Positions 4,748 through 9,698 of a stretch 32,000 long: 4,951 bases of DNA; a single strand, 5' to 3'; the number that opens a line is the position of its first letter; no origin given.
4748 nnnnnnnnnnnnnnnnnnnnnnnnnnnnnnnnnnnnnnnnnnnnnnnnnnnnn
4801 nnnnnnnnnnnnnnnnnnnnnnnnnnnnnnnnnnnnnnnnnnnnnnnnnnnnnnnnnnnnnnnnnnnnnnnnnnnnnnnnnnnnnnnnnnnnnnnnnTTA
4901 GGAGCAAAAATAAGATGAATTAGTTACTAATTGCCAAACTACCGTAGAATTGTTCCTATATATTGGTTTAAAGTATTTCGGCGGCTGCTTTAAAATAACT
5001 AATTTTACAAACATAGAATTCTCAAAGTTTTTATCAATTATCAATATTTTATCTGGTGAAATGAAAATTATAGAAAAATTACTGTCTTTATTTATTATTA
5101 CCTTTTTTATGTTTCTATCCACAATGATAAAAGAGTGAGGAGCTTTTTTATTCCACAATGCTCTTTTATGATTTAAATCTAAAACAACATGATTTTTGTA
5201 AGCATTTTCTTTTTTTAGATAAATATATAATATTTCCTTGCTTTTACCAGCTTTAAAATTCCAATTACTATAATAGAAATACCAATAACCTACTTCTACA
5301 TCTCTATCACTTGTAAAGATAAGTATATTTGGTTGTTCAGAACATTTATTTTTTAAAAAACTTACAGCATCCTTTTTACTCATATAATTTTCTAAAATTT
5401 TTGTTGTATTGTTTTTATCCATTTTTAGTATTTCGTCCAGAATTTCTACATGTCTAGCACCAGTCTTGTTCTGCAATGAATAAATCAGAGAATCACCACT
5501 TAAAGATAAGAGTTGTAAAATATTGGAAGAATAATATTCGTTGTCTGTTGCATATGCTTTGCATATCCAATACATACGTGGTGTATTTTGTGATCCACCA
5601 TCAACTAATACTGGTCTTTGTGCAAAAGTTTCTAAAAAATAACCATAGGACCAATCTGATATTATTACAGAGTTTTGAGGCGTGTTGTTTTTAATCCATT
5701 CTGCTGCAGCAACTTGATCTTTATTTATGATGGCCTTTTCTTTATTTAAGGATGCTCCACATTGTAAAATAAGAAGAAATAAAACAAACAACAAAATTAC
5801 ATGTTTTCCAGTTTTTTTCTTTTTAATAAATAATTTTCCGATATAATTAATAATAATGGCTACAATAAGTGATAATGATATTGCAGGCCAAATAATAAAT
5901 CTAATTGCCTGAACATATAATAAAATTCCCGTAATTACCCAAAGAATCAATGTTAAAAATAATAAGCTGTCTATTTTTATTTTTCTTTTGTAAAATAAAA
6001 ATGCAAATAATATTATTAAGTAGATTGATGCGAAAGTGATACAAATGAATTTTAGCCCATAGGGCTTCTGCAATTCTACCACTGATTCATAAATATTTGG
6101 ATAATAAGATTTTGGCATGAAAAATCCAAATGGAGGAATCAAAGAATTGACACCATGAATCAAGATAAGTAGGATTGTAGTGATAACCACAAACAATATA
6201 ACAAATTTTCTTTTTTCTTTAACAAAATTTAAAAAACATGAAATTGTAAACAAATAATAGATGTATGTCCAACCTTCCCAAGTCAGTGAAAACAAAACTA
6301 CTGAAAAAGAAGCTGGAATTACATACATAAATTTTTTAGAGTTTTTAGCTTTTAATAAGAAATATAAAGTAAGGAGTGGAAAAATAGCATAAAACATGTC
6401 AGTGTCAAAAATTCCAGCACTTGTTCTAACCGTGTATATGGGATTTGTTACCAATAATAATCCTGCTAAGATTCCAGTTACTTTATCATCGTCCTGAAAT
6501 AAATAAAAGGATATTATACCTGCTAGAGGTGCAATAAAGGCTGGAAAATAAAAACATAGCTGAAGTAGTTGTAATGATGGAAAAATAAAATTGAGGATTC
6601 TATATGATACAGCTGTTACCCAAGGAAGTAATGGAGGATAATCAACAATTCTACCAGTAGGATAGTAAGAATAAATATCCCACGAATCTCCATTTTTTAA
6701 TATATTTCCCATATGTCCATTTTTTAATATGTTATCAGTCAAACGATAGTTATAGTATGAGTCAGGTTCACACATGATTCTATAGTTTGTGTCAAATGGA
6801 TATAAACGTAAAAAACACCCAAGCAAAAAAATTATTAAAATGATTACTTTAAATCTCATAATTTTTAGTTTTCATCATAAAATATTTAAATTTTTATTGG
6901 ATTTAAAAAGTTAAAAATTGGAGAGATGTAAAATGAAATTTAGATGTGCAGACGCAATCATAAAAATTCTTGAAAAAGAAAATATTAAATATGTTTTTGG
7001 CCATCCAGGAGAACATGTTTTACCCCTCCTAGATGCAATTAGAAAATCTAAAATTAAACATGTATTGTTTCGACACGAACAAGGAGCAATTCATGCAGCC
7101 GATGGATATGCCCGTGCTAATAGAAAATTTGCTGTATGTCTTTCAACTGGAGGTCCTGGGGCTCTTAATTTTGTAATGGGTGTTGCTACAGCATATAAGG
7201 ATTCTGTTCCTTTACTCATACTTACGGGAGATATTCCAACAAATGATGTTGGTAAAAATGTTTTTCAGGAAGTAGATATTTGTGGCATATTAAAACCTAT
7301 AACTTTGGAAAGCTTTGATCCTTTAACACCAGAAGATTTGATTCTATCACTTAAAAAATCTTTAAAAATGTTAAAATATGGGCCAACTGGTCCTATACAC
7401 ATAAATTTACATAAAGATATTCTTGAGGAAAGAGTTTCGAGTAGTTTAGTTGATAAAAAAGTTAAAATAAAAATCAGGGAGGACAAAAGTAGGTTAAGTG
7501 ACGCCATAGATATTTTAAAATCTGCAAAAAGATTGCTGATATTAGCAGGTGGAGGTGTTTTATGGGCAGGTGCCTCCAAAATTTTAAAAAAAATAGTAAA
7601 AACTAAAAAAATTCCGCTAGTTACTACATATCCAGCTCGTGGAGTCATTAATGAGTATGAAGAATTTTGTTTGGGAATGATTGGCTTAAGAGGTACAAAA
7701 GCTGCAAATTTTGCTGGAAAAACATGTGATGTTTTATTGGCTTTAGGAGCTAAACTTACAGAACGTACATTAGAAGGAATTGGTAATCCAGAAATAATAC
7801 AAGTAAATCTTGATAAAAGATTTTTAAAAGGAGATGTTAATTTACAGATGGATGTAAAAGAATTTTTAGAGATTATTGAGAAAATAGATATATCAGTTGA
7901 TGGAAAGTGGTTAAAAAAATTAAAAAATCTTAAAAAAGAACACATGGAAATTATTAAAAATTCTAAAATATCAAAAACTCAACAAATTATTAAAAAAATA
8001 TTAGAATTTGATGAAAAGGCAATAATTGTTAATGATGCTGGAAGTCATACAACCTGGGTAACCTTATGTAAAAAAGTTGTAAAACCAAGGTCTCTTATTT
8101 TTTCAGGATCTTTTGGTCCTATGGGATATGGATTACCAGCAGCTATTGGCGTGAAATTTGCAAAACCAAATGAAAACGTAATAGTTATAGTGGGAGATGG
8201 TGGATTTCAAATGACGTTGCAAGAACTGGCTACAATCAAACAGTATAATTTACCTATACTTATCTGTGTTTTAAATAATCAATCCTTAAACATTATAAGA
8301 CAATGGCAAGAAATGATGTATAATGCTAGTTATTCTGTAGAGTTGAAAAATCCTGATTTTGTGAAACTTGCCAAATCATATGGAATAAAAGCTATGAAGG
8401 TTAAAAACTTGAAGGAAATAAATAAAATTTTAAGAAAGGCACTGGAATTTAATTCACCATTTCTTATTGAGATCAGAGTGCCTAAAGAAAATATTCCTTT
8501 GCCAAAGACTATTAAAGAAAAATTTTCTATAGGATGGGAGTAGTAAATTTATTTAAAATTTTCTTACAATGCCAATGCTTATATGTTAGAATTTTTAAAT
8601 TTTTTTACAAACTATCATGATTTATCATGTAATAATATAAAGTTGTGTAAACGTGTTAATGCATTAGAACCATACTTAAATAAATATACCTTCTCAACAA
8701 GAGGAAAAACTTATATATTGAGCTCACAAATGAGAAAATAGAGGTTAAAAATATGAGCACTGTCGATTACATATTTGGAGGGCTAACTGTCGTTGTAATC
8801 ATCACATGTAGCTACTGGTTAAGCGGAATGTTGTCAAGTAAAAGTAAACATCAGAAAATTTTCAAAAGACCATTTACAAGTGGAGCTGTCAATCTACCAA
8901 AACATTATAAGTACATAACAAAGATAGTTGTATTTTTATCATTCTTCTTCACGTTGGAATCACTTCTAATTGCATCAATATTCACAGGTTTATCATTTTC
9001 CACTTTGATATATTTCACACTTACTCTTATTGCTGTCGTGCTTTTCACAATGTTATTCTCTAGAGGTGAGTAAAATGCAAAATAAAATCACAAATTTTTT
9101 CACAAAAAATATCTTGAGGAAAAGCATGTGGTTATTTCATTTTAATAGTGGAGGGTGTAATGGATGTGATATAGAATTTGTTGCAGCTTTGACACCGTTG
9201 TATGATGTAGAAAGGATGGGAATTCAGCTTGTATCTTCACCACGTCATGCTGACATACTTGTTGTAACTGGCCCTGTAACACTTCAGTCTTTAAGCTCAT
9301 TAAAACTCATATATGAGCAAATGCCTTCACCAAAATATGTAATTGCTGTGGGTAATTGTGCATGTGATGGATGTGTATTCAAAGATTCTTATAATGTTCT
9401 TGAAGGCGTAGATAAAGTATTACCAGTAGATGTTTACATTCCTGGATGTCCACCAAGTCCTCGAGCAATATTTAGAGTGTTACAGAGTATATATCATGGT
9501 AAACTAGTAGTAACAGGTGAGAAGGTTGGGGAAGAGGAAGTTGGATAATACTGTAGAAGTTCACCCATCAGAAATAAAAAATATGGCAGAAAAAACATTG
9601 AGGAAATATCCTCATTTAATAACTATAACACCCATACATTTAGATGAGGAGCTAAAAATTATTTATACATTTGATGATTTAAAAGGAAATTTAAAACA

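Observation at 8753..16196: nuo-collinear nine-gene operon (A-B-CD-H-I-J-K-L-N) whose catalytic subunits are still [NiFe]-hydrogenase type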

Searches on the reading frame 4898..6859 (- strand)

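Call 19: search_protein_families(library=pfam, proteins=[window:4898-6859:-], max_evalue=0.001)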
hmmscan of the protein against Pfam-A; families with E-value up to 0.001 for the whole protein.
window:4898-6859:- (653 aa): 2 families
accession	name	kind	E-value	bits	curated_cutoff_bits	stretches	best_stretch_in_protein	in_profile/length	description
PF02516.20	STT3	-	8.2e-52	177.5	24.5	1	5-234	5-237/405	Oligosaccharyl transferase STT3, N-terminal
PF21436.2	STT3-PglB_core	-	3e-06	28.2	23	1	396-536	2-130/131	STT3/PglB/AglB core domain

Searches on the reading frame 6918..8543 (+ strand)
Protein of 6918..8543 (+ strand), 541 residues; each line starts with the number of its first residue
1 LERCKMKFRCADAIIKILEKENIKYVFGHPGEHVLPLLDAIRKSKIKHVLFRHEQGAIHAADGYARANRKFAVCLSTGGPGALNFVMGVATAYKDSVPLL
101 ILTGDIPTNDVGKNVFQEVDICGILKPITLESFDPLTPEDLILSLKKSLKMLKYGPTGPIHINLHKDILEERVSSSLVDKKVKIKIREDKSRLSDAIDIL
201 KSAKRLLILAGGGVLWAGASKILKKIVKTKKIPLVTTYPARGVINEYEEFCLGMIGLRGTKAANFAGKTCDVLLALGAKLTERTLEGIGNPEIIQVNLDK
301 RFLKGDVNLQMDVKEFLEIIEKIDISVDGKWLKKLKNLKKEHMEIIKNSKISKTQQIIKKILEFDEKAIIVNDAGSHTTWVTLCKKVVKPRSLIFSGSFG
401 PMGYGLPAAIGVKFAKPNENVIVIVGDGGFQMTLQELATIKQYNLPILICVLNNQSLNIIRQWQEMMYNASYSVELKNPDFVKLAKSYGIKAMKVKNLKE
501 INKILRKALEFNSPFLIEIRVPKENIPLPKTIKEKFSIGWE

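Call 19: search_protein_families(library=pfam, proteins=[window:6918-8543:+], max_evalue=0.001)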
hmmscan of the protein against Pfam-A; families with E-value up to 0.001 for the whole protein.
window:6918-8543:+ (541 aa): 3 families
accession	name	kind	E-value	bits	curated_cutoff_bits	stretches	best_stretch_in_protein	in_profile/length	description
PF02775.26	TPP_enzyme_C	-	1.2e-50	171.6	21.9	1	373-519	1-151/151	Thiamine pyrophosphate enzyme, C-terminal TPP binding domain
PF02776.23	TPP_enzyme_N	-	6.8e-42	142.4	26.8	1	10-123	3-118/119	Thiamine pyrophosphate enzyme, N-terminal TPP binding domain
PF00205.28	TPP_enzyme_M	-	9e-28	97.1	30.4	1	194-318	2-135/137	Thiamine pyrophosphate enzyme, central domain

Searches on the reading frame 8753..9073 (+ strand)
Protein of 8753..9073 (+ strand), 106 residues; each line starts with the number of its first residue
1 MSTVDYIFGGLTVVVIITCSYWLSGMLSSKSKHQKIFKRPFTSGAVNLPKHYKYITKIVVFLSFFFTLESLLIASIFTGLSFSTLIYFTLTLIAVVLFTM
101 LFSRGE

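Call 3: search_protein_families(library=pfam, proteins=[window:8753-9073:+], max_evalue=0.01)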
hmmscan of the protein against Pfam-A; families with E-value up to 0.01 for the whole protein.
window:8753-9073:+ (106 aa): 0 families

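Call 4: search_protein_families(library=ncbifam, proteins=[window:8753-9073:+], max_evalue=0.01)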
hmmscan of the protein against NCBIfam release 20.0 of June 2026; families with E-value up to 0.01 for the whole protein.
window:8753-9073:+ (106 aa): 0 families

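Call 59: search_solved_structures(query=A2, max_evalue=10)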
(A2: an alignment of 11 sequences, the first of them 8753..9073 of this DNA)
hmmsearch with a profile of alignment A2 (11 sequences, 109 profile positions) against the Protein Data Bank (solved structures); distinct sequences matched with E-value up to 10: 15.
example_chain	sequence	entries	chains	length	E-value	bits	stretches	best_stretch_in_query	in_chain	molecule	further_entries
8b9z_A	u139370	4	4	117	1.2e-05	28.5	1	7-100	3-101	NADH-ubiquinone oxidoreductase chain 3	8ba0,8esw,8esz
5lc5_A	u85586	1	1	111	0.0049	20.1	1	4-104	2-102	NADH-ubiquinone oxidoreductase chain 3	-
9w2u_A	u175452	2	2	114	0.0054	19.9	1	4-104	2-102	NADH-ubiquinone oxidoreductase chain 3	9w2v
5ldw_A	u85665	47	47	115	0.006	19.8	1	4-104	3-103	NADH-ubiquinone oxidoreductase chain 3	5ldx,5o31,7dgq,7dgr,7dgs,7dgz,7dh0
5lnk_A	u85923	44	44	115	0.0082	19.4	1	4-104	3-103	Mitochondrial complex I, ND3 subunit | NADH-ubiquinone oxidoreductase chain 3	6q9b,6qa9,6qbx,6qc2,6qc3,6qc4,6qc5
4he8_A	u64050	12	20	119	0.0086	19.3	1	20-90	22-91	NADH-quinone oxidoreductase subunit 7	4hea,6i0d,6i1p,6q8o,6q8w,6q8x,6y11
3rko_A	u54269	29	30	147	0.018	18.3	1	11-104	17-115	NADH-QUINONE OXIDOREDUCTASE SUBUNIT A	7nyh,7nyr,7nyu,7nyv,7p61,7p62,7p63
9tam_A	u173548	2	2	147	0.11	15.7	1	11-104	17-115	NADH-quinone oxidoreductase subunit A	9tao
5xtc_j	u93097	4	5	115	0.12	15.6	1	9-101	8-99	NADH-ubiquinone oxidoreductase chain 3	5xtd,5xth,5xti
6x89_3M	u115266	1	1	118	0.16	15.2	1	8-105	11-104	NU3M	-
3oqg_A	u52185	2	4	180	0.16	15.2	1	13-81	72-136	Hpy188I | RESTRICTION ENDONUCLEASE HPY188I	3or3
7a23_J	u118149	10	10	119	0.35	14.1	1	10-104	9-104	Nad3m | NADH-ubiquinone oxidoreductase chain 3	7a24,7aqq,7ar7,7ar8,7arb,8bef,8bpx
6g2j_A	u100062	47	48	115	0.42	13.9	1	9-104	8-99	NADH-ubiquinone oxidoreductase chain 3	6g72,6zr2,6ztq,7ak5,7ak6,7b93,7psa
6a69_A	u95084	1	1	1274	8.7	9.6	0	41-84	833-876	Plasma membrane calcium-transporting ATPase 1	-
7dce_X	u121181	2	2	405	9.7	9.5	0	59-102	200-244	XK-related protein 8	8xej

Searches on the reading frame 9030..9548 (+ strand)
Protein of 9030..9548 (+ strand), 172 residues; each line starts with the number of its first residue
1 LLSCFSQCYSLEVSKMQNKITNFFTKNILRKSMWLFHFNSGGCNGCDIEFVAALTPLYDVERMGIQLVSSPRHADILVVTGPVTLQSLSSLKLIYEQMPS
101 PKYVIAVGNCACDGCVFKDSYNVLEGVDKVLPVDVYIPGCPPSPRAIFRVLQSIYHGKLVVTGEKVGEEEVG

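Call 3: search_protein_families(library=pfam, proteins=[window:9030-9548:+], max_evalue=0.01)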
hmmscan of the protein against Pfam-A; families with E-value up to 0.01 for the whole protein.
window:9030-9548:+ (172 aa): 1 family
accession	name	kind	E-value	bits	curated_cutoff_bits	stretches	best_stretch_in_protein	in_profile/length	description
PF01058.29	Oxidored_q6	-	2.5e-36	124.7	27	1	43-153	1-127/128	NADH ubiquinone oxidoreductase, 20 Kd subunit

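Call 4: search_protein_families(library=ncbifam, proteins=[window:9030-9548:+], max_evalue=0.01)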
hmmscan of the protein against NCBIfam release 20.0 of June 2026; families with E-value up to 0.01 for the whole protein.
window:9030-9548:+ (172 aa): 17 families
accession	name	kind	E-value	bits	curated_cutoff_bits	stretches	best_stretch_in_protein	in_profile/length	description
NF005012.1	PRK06411.1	subfamily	1.5e-44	151.5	116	1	25-153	28-153/166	NADH-quinone oxidoreductase subunit NuoB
TIGR01957.1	nuoB_fam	subfamily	2e-41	141.3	142.7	1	29-152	15-136/145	NADH-quinone oxidoreductase subunit B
NF011394.0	PRK14819.1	equivalog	6.5e-37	127.5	312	1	29-153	29-151/264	NADH-quinone oxidoreductase subunit B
NF011391.0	PRK14816.1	equivalog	1.5e-36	125.8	283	1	31-149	52-168/196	NADH-quinone oxidoreductase subunit B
NF011395.0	PRK14820.1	equivalog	2.4e-35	121.9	263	1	30-154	32-153/180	NADH-quinone oxidoreductase subunit B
NF011390.0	PRK14815.1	equivalog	3e-35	121.2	281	1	28-152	30-151/183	NADH dehydrogenase subunit B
NF011393.0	PRK14818.1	equivalog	1.4e-33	115.8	255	1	29-151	29-148/173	NADH dehydrogenase subunit B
NF011388.0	PRK14813.1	equivalog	3.2e-33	115.2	294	1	31-153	28-148/189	NADH dehydrogenase subunit B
NF011389.0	PRK14814.1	equivalog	2.7e-32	112.1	285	1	31-154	33-153/186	NADH dehydrogenase subunit B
NF009808.0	PRK13292.1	equivalog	8.5e-32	109.9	1156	1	30-152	24-143/791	NADH-quinone oxidoreductase subunit B/C/D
NF011392.0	PRK14817.1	equivalog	6.7e-30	104.1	271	1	43-148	45-150/182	NADH-quinone oxidoreductase subunit B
TIGR03294.1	FrhG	equivalog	1.4e-11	44.5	245.5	1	73-158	50-144/228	coenzyme F420 hydrogenase subunit gamma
NF040831.1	sulfhyd_ShyD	equivalog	4.1e-08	33.1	460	1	38-118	6-91/240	NAD(P)-dependent hydrogenase/sulfhydrogenase 2 subunit delta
NF045875.1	F420_non_VhuG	exception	4e-05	23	450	1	122-166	131-175/286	F420-non-reducing hydrogenase subunit VhuG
TIGR00391.1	hydA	subfamily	0.00049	19.3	179.5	1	104-154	153-208/365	hydrogenase small subunit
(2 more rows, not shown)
